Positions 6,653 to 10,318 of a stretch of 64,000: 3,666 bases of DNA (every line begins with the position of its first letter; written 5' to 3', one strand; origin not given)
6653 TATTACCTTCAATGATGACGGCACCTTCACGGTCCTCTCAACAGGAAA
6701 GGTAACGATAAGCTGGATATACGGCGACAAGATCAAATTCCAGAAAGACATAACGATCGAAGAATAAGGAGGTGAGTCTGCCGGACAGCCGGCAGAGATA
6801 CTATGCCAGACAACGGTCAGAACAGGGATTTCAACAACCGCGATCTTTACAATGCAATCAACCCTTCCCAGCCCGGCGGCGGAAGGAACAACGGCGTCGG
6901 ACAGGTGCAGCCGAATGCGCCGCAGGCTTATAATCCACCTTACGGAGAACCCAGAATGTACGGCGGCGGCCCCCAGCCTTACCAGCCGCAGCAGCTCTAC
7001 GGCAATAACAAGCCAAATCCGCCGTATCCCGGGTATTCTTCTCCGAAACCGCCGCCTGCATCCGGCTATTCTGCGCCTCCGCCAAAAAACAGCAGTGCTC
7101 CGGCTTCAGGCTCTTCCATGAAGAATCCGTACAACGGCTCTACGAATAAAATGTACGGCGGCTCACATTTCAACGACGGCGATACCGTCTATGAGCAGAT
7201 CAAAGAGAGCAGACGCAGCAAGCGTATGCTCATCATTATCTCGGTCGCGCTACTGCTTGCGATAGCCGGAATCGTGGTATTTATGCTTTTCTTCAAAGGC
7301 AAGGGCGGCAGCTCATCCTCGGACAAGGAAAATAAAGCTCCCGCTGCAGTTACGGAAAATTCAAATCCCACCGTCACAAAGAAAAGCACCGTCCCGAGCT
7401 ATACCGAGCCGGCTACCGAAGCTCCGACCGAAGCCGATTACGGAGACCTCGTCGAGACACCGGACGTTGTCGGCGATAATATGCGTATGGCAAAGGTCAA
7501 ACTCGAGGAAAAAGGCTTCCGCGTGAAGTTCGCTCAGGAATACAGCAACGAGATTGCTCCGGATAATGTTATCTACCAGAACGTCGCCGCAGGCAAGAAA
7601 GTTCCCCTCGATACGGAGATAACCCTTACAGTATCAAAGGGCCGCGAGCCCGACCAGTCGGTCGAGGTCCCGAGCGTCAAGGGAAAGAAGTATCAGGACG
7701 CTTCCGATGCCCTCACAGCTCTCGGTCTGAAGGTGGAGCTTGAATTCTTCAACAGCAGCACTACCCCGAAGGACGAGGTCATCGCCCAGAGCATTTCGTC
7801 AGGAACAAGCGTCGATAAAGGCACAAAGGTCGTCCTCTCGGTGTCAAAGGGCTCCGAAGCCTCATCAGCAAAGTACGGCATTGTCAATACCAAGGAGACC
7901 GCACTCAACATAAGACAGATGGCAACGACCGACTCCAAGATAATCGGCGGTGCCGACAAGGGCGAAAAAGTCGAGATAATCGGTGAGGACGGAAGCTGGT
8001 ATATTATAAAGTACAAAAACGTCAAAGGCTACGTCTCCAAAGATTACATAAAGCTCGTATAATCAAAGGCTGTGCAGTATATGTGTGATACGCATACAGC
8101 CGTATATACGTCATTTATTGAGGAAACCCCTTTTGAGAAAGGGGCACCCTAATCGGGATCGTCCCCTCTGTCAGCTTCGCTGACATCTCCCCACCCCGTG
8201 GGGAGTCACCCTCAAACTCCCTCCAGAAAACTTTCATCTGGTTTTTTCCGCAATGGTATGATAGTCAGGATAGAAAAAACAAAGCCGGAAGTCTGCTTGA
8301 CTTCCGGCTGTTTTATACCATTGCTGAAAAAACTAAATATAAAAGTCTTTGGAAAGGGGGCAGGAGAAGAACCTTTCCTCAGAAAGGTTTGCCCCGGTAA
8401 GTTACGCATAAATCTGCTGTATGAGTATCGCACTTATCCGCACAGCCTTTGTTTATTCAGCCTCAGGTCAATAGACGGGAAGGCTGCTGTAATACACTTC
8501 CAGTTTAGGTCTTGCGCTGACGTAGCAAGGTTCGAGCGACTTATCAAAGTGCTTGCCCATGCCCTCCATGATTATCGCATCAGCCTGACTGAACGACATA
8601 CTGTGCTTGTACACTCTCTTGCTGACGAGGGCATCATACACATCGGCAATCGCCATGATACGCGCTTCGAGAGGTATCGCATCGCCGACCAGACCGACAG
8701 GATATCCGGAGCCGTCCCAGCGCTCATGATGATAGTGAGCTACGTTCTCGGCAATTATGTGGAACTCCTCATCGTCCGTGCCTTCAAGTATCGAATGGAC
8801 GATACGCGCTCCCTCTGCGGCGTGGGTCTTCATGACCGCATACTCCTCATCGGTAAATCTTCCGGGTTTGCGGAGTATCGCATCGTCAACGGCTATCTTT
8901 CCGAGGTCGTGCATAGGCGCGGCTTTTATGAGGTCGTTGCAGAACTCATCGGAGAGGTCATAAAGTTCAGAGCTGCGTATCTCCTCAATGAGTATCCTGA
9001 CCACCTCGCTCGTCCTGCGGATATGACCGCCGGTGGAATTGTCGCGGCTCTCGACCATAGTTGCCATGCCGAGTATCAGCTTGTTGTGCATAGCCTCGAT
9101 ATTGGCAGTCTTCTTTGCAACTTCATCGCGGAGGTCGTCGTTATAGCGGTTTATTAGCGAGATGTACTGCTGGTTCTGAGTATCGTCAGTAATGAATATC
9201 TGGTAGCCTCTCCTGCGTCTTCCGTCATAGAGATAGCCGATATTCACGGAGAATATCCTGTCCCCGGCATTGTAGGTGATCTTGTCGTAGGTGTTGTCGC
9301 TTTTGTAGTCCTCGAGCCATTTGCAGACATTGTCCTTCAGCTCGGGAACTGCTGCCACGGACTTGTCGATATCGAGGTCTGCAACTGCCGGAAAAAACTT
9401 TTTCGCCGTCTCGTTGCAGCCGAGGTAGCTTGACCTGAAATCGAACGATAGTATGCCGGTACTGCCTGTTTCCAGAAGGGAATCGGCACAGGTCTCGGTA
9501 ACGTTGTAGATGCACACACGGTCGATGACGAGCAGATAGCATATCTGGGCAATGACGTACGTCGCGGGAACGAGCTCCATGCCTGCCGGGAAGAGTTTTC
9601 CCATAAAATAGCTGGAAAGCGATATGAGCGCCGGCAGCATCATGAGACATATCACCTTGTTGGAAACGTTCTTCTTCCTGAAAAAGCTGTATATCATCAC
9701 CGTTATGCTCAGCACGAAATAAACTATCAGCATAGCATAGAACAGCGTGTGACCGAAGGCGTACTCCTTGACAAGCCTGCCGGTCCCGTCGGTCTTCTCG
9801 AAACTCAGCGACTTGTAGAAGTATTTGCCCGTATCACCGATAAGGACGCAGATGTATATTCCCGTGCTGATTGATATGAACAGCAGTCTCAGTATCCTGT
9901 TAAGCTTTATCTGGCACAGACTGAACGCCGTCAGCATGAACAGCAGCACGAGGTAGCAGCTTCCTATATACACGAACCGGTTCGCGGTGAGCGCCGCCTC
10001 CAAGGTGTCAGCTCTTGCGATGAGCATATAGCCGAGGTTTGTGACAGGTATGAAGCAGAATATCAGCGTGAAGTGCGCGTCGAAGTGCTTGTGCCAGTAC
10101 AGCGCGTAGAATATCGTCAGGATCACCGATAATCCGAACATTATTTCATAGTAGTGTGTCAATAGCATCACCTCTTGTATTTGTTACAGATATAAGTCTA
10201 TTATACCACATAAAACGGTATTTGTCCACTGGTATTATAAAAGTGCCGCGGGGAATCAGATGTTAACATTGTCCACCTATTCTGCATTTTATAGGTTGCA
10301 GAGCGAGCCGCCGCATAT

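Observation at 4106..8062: Candidate novel signalling system: Spo0A-like pseudo-receiver regulator + PASTA-less Ser/Thr kinase + kinase-less PASTA/SH3 membrane protein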

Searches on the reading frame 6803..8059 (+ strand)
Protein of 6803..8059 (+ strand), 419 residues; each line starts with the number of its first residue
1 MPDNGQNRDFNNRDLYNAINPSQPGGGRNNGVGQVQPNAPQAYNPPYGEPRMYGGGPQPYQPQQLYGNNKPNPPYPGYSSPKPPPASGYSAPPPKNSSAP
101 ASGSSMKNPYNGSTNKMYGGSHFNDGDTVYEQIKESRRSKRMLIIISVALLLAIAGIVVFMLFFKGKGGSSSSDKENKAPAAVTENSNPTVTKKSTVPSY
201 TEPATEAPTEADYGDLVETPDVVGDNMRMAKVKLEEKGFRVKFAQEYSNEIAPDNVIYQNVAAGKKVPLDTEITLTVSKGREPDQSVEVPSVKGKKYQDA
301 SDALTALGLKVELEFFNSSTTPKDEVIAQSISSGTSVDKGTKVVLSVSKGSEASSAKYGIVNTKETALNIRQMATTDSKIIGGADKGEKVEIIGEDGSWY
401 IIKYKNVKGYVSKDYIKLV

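Call 3: search_protein_families(library=pfam, proteins=[window:6803-8059:+], max_evalue=1)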
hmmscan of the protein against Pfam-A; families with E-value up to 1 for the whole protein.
window:6803-8059:+ (419 aa): 8 families
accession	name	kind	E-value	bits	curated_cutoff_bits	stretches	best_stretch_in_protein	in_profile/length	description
PF03793.24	PASTA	-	5.4e-30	103.6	23.2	2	287-349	1-64/64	PASTA domain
PF08239.17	SH3_3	-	1e-14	54.9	27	1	367-417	2-54/54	Bacterial SH3 domain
PF16922.11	SLD5_C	-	0.0057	17.4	27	1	386-419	23-56/56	DNA replication complex GINS protein SLD5 C-terminus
PF07653.23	SH3_2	-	0.02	15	21.8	1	386-418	20-54/55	Variant SH3 domain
PF06347.19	SH3_4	-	0.022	15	24.1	1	365-414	2-52/56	Bacterial SH3 domain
PF11857.13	DUF3377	-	0.16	12.4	26.5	1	128-168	14-56/72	Domain of unknown function (DUF3377)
PF22269.2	TagH_SH3-like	-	0.21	12.3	27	0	358-416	6-57/62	Teichoic acid transporter subunit TagH, SH3-like domain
PF06679.17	DUF1180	-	0.37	11.7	27.7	1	68-160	25-116/167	Membrane protein FAM174-like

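Call 4: search_protein_families(library=ncbifam, proteins=[window:6803-8059:+], max_evalue=1)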
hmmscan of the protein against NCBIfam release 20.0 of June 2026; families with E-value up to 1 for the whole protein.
window:6803-8059:+ (419 aa): 13 families
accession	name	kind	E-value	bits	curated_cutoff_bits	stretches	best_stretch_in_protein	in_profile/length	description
NF033483.0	PknB_PASTA_kin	equivalog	2e-28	99.8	450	1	126-357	318-504/563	Stk1 family PASTA domain-containing Ser/Thr kinase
NF040678.1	EntFM_CwpFM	equivalog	1.4e-07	30.9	720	1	360-419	219-276/430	enterotoxin EntFM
NF040670.1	wall_bind_EntA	exception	5.8e-05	22.7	560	1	353-417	19-82/291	cell wall-binding protein EntA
TIGR02214.1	spoVD_pbp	equivalog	0.00021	19.8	688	1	285-347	578-634/636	stage V sporulation protein D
NF040675.1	wall_bind_EntD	exception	0.00029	20.2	590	1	350-417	16-82/310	cell wall-binding protein EntD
NF006283.1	PRK08455.1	equivalog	0.0013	18.4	187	1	134-193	11-68/182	flagellar basal body-associated protein FliL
TIGR04211.1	SH3_and_anchor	equivalog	0.0015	18.2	65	1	367-416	7-58/198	TIGR04211 family SH3 domain-containing protein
NF040677.1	wall_bind_EntC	exception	0.0016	17.3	770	1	353-417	19-83/422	cell wall-binding protein EntC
NF042931.1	SAG1386_EF1546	equivalog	0.0028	17.7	80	1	132-379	20-148/158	SAG1386/EF1546 family surface-associated protein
NF004285.1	PRK05696.1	equivalog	0.0065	16.3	179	1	132-183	11-60/171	flagellar basal body-associated protein FliL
NF009420.1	PRK12785.1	equivalog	0.0083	15.9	197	1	133-184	13-64/161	flagellar basal body-associated protein FliL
TIGR03979.1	His_Ser_Rich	equivalog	0.06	13.3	121.65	1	77-155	78-144/190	His-Xaa-Ser repeat protein HxsA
NF052597.1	FILTED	domain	0.18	12.2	40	1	131-162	38-69/110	FILTED domain-containing surface protein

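Call 72: find_homologous_proteins(query=window:6803-8059:+, max_evalue=0.000001)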
Query window:6803-8059:+ (419 aa): 206 proteins with E <= 0.000001 among 6926 candidates; the best 120 are listed.
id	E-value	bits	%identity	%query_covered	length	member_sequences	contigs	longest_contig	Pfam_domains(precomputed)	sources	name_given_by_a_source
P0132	1.1e-272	922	100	100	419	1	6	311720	PF03793.25,PF08239.18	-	-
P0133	5.8e-126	439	55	100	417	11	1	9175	PF03793.25,PF08239.18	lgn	-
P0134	2.0e-122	427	55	100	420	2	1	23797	PF03793.25,PF08239.18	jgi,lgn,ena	-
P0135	7.5e-119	415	51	100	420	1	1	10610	PF03793.25,PF06347.20,PF08239.18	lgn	-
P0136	1.7e-80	289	48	84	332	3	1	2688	PF03793.25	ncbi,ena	-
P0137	1.9e-49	187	41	16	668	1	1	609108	PF00877.26,PF06347.20,PF00018.35,PF07653.24,PF18348.8,PF08239.18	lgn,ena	-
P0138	2.0e-39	154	48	15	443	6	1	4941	PF06347.20,PF00018.35,PF07653.24,PF18348.8,PF08239.18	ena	-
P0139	6.8e-39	152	37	66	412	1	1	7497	PF03793.25,PF06347.20,PF08239.18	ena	-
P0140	1.0e-32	132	48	15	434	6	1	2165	PF06347.20,PF00018.35,PF07653.24,PF18348.8,PF08239.18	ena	-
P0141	6.4e-28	116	38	52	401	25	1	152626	PF03793.25,PF08239.18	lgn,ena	-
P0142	5.7e-26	110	32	32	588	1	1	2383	PF03793.25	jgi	jgi:beta-lactam-binding protein with PASTA domain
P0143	5.7e-25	106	39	32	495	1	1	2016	PF03793.25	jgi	jgi:beta-lactam-binding protein with PASTA domain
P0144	1.4e-24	105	38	36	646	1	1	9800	PF07714.24,PF00069.32,PF03109.23,PF19974.6,PF03793.25,PF01636.30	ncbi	-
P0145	4.0e-24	104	38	36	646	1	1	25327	PF07714.24,PF00069.32,PF03109.23,PF19974.6,PF03793.25,PF01636.30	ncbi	-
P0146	4.5e-24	103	42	34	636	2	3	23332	PF07714.24,PF00069.32,PF03109.23,PF03793.25,PF01636.30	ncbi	-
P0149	8.0e-23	99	40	33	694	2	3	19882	PF07714.24,PF00069.32,PF03109.23,PF03793.25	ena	-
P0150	3.3e-22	97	43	32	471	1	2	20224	PF03793.25,PF03734.20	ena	-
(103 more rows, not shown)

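Call 73: find_encoding_contigs(protein=P0141, flank=6000, max_places=3)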
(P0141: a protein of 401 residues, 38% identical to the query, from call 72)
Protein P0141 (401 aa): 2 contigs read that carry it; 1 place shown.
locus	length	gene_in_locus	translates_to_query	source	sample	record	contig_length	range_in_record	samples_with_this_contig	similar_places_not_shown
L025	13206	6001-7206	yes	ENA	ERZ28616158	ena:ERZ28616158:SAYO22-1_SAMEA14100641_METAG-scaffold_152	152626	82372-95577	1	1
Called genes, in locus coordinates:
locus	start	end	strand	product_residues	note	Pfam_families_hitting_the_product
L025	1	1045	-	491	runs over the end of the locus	PF04203:Sortase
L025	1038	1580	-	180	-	PF02464:CinA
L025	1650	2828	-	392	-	PF22025:ThiI_fer, PF02926:THUMP, PF02568:ThiI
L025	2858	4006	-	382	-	PF00266:Aminotran_5, PF01212:Beta_elim_lyase (faint)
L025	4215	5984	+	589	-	PF00069:Pkinase, PF07714:PK_Tyr_Ser-Thr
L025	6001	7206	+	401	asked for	PF03793:PASTA, PF08239:SH3_3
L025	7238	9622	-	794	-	-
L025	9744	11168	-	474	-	PF01235:Na_Ala_symp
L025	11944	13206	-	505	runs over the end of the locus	-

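Call 74: find_encoding_contigs(protein=P0139, flank=6000, max_places=2)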
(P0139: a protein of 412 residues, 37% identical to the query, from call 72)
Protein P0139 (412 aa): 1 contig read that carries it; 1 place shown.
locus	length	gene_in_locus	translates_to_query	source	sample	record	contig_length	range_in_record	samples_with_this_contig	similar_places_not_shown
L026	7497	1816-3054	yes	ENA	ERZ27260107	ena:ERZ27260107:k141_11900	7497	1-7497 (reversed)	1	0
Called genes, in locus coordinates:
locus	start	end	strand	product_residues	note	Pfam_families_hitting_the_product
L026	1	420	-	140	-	?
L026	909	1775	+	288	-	PF02673:BacA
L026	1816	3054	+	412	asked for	PF03793:PASTA, PF06347:SH3_4 (weak), PF08239:SH3_3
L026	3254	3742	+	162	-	-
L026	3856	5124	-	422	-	PF01053:Cys_Met_Meta_PP, PF01041:DegT_DnrJ_EryC1 (weak)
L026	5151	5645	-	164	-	PF01966:HD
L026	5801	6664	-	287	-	PF01116:F_bP_aldolase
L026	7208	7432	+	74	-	PF12844:HTH_19, PF13560:HTH_31, PF01381:HTH_3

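Call 90: search_protein_families(library=padloc, proteins=[window:6803-8059:+], max_evalue=0.001)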
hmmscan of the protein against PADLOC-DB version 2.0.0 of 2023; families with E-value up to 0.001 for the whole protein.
window:6803-8059:+ (419 aa): 4 families
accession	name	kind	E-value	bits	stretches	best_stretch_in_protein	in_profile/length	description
PDLC04040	PD-T4-6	-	5.6e-22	76.2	1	208-355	346-491/547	-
PDLC04060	PD-T4-6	-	1.7e-20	71.4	2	125-285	321-457/486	-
PDLC04052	PD-T4-6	-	1.2e-11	42.5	1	217-352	354-492/496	-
PDLC04061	PD-T4-6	-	0.00072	17.2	1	104-215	330-431/510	-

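Call 91: list_cluster_members(proteins=[P0133, P0134, P0135, P0136, P0139, P0141, P0144, P0146, P0149, P0150])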
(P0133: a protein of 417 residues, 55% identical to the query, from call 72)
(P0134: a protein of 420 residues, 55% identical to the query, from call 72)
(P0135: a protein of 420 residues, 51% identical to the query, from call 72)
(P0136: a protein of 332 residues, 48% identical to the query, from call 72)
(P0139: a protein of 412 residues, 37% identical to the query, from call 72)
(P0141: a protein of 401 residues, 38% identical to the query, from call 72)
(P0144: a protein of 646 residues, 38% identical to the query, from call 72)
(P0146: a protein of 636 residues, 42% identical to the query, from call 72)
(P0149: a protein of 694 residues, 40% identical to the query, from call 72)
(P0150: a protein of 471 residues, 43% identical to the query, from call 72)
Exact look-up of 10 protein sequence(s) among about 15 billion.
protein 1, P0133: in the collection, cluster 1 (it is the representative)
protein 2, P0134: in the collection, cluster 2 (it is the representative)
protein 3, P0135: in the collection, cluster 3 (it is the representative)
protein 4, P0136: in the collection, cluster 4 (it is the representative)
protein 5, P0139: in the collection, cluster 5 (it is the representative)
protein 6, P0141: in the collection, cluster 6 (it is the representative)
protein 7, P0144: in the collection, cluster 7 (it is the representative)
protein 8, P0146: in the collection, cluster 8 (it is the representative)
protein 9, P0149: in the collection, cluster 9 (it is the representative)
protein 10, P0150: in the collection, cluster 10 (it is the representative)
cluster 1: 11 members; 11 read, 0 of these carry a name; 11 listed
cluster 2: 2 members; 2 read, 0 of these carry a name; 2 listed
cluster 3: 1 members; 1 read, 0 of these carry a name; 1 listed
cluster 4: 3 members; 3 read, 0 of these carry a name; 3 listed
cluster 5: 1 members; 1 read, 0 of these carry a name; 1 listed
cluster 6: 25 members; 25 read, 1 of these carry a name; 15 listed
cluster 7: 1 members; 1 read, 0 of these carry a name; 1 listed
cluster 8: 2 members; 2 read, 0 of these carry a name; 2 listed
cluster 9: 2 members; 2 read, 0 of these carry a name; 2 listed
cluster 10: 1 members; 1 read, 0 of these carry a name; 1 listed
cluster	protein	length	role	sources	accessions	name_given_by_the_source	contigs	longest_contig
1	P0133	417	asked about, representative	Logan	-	-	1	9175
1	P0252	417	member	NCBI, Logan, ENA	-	-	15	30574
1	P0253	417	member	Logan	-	-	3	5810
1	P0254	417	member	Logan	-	-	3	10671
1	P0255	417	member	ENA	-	-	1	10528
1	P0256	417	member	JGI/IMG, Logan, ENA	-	-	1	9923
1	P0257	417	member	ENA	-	-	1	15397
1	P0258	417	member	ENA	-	-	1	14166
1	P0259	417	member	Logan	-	-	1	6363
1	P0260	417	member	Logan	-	-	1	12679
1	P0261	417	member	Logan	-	-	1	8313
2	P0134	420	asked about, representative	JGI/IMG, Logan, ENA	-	-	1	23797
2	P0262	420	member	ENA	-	-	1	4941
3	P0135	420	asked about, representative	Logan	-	-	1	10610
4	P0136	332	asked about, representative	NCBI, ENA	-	-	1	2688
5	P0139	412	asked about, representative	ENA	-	-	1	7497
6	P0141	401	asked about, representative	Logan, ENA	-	-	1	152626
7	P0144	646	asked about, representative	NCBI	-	-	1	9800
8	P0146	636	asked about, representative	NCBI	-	-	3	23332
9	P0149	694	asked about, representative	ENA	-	-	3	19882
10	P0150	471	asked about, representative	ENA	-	-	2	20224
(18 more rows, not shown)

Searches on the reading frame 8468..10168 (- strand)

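Call 3: search_protein_families(library=pfam, proteins=[window:8468-10168:-], max_evalue=1)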
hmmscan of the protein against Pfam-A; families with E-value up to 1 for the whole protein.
window:8468-10168:- (566 aa): 3 families
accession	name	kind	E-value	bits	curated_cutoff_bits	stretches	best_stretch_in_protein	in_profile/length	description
PF13487.12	HD_5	-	1.9e-29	103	27.2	1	370-545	5-170/170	HD domain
PF01966.28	HD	-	2e-16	60.7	22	1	381-513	3-115/116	HD domain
PF16927.11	HisKA_7TM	-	3.5e-12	47.1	28.6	1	13-217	4-216/224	N-terminal 7TM region of histidine kinase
